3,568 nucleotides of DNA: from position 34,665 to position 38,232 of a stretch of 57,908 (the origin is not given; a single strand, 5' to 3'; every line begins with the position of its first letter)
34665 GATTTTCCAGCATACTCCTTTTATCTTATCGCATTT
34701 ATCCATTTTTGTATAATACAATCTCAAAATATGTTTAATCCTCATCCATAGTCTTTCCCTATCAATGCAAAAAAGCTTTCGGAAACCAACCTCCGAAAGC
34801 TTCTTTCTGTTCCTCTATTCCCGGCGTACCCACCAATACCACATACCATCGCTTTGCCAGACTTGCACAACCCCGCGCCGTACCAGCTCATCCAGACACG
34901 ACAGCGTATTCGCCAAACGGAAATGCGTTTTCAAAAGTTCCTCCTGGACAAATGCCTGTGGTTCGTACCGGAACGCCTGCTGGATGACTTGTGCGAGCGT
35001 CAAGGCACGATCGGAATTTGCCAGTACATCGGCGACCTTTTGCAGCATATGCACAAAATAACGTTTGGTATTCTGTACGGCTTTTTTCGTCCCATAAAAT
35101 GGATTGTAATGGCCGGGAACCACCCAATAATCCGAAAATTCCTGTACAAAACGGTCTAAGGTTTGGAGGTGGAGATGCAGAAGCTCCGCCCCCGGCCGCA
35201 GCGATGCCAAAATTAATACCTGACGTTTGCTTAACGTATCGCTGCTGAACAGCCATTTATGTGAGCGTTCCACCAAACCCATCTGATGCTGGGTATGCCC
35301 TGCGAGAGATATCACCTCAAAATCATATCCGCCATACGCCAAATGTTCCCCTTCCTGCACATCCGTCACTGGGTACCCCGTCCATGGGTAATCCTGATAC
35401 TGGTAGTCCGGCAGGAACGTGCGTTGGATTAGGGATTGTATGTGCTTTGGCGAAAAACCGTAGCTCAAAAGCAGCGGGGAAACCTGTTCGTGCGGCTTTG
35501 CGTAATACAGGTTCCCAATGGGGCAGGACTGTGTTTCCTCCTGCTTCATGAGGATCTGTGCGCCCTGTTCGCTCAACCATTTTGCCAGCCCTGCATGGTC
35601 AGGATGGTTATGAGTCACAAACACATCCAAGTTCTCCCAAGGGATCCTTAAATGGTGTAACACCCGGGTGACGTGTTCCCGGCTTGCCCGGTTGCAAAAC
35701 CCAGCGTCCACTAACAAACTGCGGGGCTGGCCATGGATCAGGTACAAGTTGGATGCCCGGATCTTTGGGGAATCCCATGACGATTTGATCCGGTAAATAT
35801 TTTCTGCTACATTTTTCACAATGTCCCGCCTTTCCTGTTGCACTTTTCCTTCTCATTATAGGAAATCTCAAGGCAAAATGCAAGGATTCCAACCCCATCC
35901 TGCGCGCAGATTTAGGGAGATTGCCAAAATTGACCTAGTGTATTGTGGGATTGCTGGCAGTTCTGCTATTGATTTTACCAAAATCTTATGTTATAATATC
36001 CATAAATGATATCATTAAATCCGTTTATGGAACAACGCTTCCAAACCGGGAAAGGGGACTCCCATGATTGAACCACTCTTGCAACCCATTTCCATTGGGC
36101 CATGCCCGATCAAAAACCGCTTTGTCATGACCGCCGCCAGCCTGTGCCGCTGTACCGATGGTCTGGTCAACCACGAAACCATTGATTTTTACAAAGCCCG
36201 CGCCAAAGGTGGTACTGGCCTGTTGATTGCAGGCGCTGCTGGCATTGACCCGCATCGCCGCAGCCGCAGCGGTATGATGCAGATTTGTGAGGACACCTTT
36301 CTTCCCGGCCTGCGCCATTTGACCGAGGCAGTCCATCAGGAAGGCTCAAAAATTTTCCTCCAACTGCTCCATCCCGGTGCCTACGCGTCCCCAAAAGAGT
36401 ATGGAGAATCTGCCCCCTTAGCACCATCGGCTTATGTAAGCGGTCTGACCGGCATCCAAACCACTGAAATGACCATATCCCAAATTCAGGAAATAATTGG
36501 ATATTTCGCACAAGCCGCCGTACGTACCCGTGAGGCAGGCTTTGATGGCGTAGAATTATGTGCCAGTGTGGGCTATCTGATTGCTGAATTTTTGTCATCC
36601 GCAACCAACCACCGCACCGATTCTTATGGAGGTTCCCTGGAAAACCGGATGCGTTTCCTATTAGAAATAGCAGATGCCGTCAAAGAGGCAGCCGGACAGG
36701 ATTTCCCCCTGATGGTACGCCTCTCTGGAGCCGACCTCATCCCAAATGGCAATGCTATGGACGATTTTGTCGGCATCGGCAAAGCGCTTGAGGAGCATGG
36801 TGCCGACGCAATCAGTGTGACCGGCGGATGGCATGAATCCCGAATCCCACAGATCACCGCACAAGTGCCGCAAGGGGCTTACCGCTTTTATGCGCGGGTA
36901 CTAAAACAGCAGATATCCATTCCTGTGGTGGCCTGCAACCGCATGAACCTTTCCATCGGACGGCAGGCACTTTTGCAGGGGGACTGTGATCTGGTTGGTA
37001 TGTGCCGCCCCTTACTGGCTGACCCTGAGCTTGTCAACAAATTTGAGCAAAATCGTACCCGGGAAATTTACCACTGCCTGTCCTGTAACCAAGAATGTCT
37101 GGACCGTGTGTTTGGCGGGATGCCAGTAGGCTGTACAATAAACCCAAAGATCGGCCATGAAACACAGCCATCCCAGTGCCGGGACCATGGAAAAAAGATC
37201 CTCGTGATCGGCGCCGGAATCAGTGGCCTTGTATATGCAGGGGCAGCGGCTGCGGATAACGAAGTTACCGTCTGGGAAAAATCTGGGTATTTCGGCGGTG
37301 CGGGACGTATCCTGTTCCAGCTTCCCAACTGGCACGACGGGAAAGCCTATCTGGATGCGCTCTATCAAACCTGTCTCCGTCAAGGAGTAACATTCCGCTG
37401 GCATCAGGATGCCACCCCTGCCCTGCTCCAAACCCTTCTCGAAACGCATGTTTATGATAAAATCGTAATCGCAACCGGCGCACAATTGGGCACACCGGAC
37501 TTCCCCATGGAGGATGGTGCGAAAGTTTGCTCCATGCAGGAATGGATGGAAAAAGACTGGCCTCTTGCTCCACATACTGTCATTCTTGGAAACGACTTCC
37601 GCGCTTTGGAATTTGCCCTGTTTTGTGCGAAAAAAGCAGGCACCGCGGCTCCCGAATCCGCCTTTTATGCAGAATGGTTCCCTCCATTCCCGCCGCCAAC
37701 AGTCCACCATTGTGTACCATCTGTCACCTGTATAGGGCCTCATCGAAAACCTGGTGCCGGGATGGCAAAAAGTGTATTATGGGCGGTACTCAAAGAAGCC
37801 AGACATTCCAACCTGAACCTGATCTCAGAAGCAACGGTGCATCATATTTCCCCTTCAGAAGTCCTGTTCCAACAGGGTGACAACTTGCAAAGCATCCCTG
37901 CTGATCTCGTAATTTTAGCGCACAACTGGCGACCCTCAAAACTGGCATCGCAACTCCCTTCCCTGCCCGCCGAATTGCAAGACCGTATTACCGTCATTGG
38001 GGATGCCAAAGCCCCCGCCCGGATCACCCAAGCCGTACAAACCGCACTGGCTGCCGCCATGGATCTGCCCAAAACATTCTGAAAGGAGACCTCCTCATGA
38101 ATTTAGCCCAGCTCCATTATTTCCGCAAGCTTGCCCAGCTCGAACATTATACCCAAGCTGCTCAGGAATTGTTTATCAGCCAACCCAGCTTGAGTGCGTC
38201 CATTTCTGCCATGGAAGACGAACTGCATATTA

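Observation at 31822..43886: Dual-LysR island: acyl-CoA ligase, two paralogous ACADs, two stand-alone Cys-His-His ketosynthases, an enoate/dienoyl-CoA-reductase-type flavoenzyme and an MBL hydrolase, with no ACP, KR or DH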

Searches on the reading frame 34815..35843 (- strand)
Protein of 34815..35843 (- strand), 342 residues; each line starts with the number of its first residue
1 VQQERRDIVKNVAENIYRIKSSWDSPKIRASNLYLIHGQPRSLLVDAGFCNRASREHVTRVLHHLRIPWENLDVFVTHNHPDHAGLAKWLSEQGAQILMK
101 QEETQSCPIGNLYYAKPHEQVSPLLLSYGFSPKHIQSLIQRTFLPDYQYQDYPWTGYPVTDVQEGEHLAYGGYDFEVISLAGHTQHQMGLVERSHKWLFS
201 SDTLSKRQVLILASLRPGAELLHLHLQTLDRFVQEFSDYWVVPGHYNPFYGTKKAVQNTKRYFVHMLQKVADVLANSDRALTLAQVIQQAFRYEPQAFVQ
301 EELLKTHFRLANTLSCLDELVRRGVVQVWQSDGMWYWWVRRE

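Call 3: search_protein_families(library=pfam, proteins=[window:34815-35843:-])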
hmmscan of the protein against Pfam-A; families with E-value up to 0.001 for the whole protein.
window:34815-35843:- (342 aa): 1 family
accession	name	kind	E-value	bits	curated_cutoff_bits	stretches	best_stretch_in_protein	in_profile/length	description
PF00753.33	Lactamase_B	-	2.4e-09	37.8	22.7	1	30-214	5-161/196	Metallo-beta-lactamase superfamily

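Call 4: search_protein_families(library=ncbifam, proteins=[window:34815-35843:-])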
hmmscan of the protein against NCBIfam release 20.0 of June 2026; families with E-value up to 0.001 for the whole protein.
window:34815-35843:- (342 aa): 8 families
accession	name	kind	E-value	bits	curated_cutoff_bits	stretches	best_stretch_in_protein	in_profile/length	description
TIGR04558.1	SoxH_rel_PQQ_1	hypoth_equivalog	5.2e-10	38.9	300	1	159-290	134-254/285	quinoprotein relay system zinc metallohydrolase 1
TIGR04559.1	SoxH_rel_PQQ_2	hypoth_equivalog_domain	1.1e-09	38.1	280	1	160-282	133-249/283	quinoprotein relay system zinc metallohydrolase 2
TIGR03413.1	GSH_gloB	equivalog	1.8e-09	37.4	200.8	1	161-204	85-128/248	hydroxyacylglutathione hydrolase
NF053820.1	MBLfold_Strvi7410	exception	1.3e-07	31.4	525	1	33-274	26-282/343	Strvi_7410 family MBL fold metallo-hydrolase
NF012229.1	bla_class_B_core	domain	3e-07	30.7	100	1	31-185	16-131/139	metallo-beta-lactamase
NF033088.2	bla_subclass_B1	equivalog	2.4e-05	24.1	200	1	9-105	8-103/217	subclass B1 metallo-beta-lactamase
NF007597.0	PRK10241.1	equivalog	3.2e-05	23.3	421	0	67-106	42-82/251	hydroxyacylglutathione hydrolase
NF033105.1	bla_subclass_B3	equivalog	4e-05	23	240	0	34-111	26-103/257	subclass B3 metallo-beta-lactamase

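Call 26: search_solved_structures(query=window:34815-35843:-, max_evalue=0.01)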
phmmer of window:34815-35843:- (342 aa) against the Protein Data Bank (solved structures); distinct sequences matched with E-value up to 0.01: 6.
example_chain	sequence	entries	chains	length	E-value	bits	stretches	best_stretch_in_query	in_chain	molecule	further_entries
5i0p_A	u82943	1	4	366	6.4e-14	55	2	36-96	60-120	Beta-lactamase domain protein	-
5u8o_A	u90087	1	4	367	5.5e-13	52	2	162-294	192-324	Zn-dependent hydrolase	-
6ao1_A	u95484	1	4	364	1.2e-10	44.2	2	162-292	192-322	Beta-lactamase domain protein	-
2zo4_A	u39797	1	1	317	2.7e-10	43.1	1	28-275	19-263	Metallo-beta-lactamase family protein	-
6rz0_A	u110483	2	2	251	0.0023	20.3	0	67-105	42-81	Hydroxyacylglutathione hydrolase GloB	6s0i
8zxg_A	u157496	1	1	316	0.0072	18.7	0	29-94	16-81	Paraoxonase from Bacillus sp. strain S3wahi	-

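Call 66: find_homologous_proteins(query=window:34815-35843:-, max_evalue=1e-10)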
Query window:34815-35843:- (342 aa): 13 proteins with E <= 1e-10 among 1881 candidates.
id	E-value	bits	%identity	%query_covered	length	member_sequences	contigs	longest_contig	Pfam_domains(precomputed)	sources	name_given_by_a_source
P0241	3.8e-235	797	100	100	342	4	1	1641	PF00753.34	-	-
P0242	1.8e-233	792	99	100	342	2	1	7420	PF00753.34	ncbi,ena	-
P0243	1.8e-184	631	80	97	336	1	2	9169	PF00753.34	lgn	-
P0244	9.7e-171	586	76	96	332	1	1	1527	PF00753.34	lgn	-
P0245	1.4e-149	516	65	98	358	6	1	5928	PF00753.34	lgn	-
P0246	1.2e-144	500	64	98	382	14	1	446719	PF00753.34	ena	-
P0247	2.2e-114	400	52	98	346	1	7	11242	PF00753.34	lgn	-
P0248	5.8e-111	389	51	96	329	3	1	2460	PF00753.34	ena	-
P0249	8.6e-104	365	50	96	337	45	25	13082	PF00753.34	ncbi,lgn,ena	-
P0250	1.3e-102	362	50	95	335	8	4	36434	PF00753.34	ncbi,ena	-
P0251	1.0e-99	352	47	96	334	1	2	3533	PF00753.34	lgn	-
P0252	6.1e-97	343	46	97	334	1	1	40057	PF12706.14,PF00753.34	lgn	-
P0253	1.3e-91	325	44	97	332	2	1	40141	PF23023.2,PF00753.34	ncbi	-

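Call 73: predict_structure(alignment_id=A2)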
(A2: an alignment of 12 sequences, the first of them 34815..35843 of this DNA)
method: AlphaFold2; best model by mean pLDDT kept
length: 342 residues; sequences in the alignment: 12
mean_pLDDT: 91.6   pTM: 0.90
mean pLDDT of the five models: 91.6, 91.5, 90.8, 88.7, 87.3
residues with pLDDT >= 90: 245; 70-90: 88; 50-70: 4; < 50: 5
segments of 3 or more residues with pLDDT < 50: 1-5
pLDDT, mean of each block of 10 residues (from residue 1): 55 91 79 94 96 92 96 97 95 98 87 82 92 89 87 91 98 97 95 98 90 91 97 97 92 96 97 96 96 83 88 97 97 95 69
secondary structure, 60 per line:
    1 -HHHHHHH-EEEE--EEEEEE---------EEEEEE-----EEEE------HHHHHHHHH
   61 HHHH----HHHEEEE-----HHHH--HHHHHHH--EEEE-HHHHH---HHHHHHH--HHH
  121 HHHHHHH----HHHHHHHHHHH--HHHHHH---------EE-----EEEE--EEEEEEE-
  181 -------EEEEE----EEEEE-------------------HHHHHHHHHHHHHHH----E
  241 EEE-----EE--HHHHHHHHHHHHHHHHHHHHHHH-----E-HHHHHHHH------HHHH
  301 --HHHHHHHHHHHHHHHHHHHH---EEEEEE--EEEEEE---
elements in order: H2-8 E10-13 E16-21 E31-36 E42-45 H52-64 E72-75 H81-84 H87-93 E96-99 H101-105 H109-115 H118-127 H132-142 H145-150 E167-170 E173-179 E188-192 E197-201 H221-235 E240-243 H253-275 H283-290 H297-300 H303-322 E326-331 E334-339

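Call 78: fold_search(model_id=the predicted structure, library=pdb)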
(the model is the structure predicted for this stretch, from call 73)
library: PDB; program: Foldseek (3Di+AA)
matches with E <= 10: 1102; with E <= 0.001: 596
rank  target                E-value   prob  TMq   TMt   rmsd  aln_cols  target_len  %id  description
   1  5u8o_B                4.3e-23  1.00  0.78  0.74   4.1       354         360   21  Crystal Structure of Beta-lactamase domain protein, from Burkholderia multivorans (released 2017-01-25)
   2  5u8o_D                2.5e-22  1.00  0.75  0.73   4.3       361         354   21  Crystal Structure of Beta-lactamase domain protein, from Burkholderia multivorans (released 2017-01-25)
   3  6ao1_B                3.5e-22  1.00  0.78  0.76   3.9       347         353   20  Crystal structure of a beta-lactamase from Burkholderia phymatum (released 2017-08-23)
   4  6ao1_D                7.3e-22  1.00  0.78  0.76   3.9       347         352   20  Crystal structure of a beta-lactamase from Burkholderia phymatum (released 2017-08-23)
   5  5u8o_A                8.1e-22  1.00  0.74  0.72   4.6       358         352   22  Crystal Structure of Beta-lactamase domain protein, from Burkholderia multivorans (released 2017-01-25)
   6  6ao1_A                1.5e-21  1.00  0.75  0.73   4.2       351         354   20  Crystal structure of a beta-lactamase from Burkholderia phymatum (released 2017-08-23)
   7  5u8o_C                2.0e-21  1.00  0.77  0.76   3.9       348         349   22  Crystal Structure of Beta-lactamase domain protein, from Burkholderia multivorans (released 2017-01-25)
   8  5i0p_D                2.2e-21  1.00  0.78  0.77   3.9       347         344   22  Crystal Structure of a Beta-lactamase domain protein from Burkholderia ambifaria (released 2016-02-17)
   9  5i0p_C                2.8e-21  1.00  0.72  0.72   6.0       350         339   21  Crystal Structure of a Beta-lactamase domain protein from Burkholderia ambifaria (released 2016-02-17)
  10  6ao1_C                6.2e-21  1.00  0.76  0.74   4.2       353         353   19  Crystal structure of a beta-lactamase from Burkholderia phymatum (released 2017-08-23)
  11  2zo4                  7.4e-21  1.00  0.74  0.84   3.8       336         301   20  Crystal structure of metallo-beta-lactamase family protein TTHA1429 from Thermus thermophilus HB8 (released 2009-03-17)
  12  5i0p_A                2.6e-20  1.00  0.73  0.77   4.4       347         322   22  Crystal Structure of a Beta-lactamase domain protein from Burkholderia ambifaria (released 2016-02-17)
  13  5i0p_B                5.6e-20  1.00  0.72  0.76   4.3       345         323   22  Crystal Structure of a Beta-lactamase domain protein from Burkholderia ambifaria (released 2016-02-17)
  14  4ad9_B                3.2e-15  1.00  0.64  0.76   6.3       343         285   14  Crystal structure of human LACTB2. (released 2012-02-01)
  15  4ad9_A                5.1e-15  1.00  0.65  0.75   6.3       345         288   14  Crystal structure of human LACTB2. (released 2012-02-01)
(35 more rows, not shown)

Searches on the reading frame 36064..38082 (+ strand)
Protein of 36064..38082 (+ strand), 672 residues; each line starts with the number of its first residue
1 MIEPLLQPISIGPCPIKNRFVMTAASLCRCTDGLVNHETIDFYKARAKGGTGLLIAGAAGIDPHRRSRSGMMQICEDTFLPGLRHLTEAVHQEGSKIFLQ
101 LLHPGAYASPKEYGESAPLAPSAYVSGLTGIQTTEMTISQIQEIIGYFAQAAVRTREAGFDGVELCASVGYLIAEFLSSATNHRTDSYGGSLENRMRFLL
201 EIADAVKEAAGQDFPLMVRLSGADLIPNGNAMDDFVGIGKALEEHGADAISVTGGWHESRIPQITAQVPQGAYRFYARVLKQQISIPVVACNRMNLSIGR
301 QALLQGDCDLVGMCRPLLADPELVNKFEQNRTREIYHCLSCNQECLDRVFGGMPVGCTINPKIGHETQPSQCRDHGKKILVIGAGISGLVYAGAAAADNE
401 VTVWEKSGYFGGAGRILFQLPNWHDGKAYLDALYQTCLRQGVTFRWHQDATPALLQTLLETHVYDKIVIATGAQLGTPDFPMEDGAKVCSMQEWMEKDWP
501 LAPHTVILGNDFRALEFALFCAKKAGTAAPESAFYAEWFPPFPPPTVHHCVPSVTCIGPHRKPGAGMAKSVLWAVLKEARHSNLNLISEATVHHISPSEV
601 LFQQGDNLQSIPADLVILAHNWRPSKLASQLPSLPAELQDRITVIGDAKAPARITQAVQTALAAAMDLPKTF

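Call 3: search_protein_families(library=pfam, proteins=[window:36064-38082:+])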
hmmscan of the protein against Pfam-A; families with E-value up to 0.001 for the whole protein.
window:36064-38082:+ (672 aa): 4 families
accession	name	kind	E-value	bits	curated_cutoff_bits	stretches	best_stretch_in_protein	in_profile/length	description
PF00724.26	Oxidored_FMN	-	7.7e-75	252.7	27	1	5-333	2-341/342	NADH:flavin oxidoreductase / NADH oxidase family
PF07992.20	Pyr_redox_2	-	2.6e-10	40.6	26.1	1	378-626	2-241/291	Pyridine nucleotide-disulphide oxidoreductase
PF01266.30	DAO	-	4.1e-07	30.3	27.9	0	420-475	140-206/353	FAD dependent oxidoreductase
PF13450.12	NAD_binding_8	-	0.00016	22.4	21.9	1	381-413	1-34/68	NAD(P)-binding Rossmann-like domain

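Call 4: search_protein_families(library=ncbifam, proteins=[window:36064-38082:+])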
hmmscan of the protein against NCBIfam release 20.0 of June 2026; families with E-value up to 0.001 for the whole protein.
window:36064-38082:+ (672 aa): 16 families
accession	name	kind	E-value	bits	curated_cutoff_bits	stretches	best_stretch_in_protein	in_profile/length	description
TIGR03997.1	mycofact_OYE_2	equivalog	1e-107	361.2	793.15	1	5-502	2-502/645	mycofactocin system FadH/OYE family oxidoreductase 2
NF041087.1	bile_acid_BaiCD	equivalog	8.9e-97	324.7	825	2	4-525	3-526/642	bile acid Fe-S flavoenzyme BaiCD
NF045599.1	bili_reduct_long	exception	7.5e-83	278.8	750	2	5-524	1-526/641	bilirubin reductase, long form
NF010047.0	PRK13523.1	equivalog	6.8e-58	196.3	431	1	5-335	5-328/339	NADPH dehydrogenase NamA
NF045592.1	bili_reduct_N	equivalog_domain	7.8e-55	186.5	425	1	5-360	2-363/363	bilirubin reductase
NF006101.0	PRK08255.1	equivalog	3.7e-50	170.8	1078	1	3-323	397-726/768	bifunctional salicylyl-CoA 5-hydroxylase/oxidoreductase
TIGR03996.1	mycofact_OYE_1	hypoth_equivalog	3.5e-47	161.3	627.9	1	39-506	36-501/633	mycofactocin system FadH/OYE family oxidoreductase 1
NF007899.0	PRK10605.1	subfamily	2e-33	116.2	403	1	3-329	4-339/365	N-ethylmaleimide reductase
NF009410.0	PRK12771.1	subfamily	4.6e-08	32.1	516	1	368-486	130-247/566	NAD(P)-binding protein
TIGR01316.1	gltA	equivalog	4.6e-07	29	471.75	1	363-488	120-241/449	NADPH-dependent glutamate synthase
TIGR01317.1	GOGAT_sm_gam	subfamily_domain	7e-06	25.2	447.7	1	374-475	141-240/485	glutamate synthase small subunit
NF005560.0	PRK07233.1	equivalog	7.7e-05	21.7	252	1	378-413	2-38/435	hypothetical protein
NF053556.1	prodigi_MAP_PigB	equivalog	0.00015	20.3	850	0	374-416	152-193/659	prodigiosin MAP biosynthesis oxidoreductase PigB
NF009414.0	PRK12778.1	equivalog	0.00028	19.3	1103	1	366-495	421-550/752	bifunctional dihydroorotate dehydrogenase B NAD binding subunit/NADPH-dependent glutamate synthase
TIGR03315.1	Se_ygfK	equivalog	0.00061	17.3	835.3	0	366-495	527-653/1012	putative selenate reductase subunit YgfK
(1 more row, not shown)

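Call 25: search_solved_structures(query=window:36064-38082:+, max_evalue=1e-20)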
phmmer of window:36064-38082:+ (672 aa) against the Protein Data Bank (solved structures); distinct sequences matched with E-value up to 1e-20: 110 (the best 60 are shown).
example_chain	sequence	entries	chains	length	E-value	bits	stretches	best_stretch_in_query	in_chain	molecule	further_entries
1ps9_A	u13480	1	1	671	6.8e-91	308.7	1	5-538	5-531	2,4-dienoyl-CoA reductase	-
6qkg_A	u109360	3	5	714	2e-82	280.6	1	1-524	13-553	NCR A | NCR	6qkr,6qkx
1z41_A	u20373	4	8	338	4e-47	164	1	3-325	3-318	Probable NADH-dependent flavin oxidoreductase yqjM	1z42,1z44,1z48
3gr7_A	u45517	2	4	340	1.3e-45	159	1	5-321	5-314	NADPH dehydrogenase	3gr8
1djq_A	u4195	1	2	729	9.6e-44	152.8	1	5-477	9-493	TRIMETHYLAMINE DEHYDROGENASE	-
1djn_A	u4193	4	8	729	1.5e-43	152.2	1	5-477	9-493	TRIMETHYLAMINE DEHYDROGENASE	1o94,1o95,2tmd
9iuv_A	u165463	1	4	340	5.3e-43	150.4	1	5-321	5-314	NADPH dehydrogenase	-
8x0j_A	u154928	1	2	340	1.4e-42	149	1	5-321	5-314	NADPH dehydrogenase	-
3k30_A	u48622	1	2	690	6e-42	146.9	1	4-414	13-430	Histamine dehydrogenase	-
6de6_A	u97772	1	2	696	3.2e-40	141.2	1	5-423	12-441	Histamine dehydrogenase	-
5nux_A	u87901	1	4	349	2.1e-38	135.2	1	5-322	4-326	Chromate reductase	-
5ogt_A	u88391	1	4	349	4e-38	134.3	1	5-322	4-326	Chromate reductase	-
3hf3_A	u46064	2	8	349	4.1e-38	134.3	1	5-322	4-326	Chromate reductase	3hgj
8uaj_A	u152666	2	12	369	4.6e-38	134.1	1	5-322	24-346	NADPH dehydrogenase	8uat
6l6j_A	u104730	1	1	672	1.7e-36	128.9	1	5-413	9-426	Oxidored_FMN domain-containing protein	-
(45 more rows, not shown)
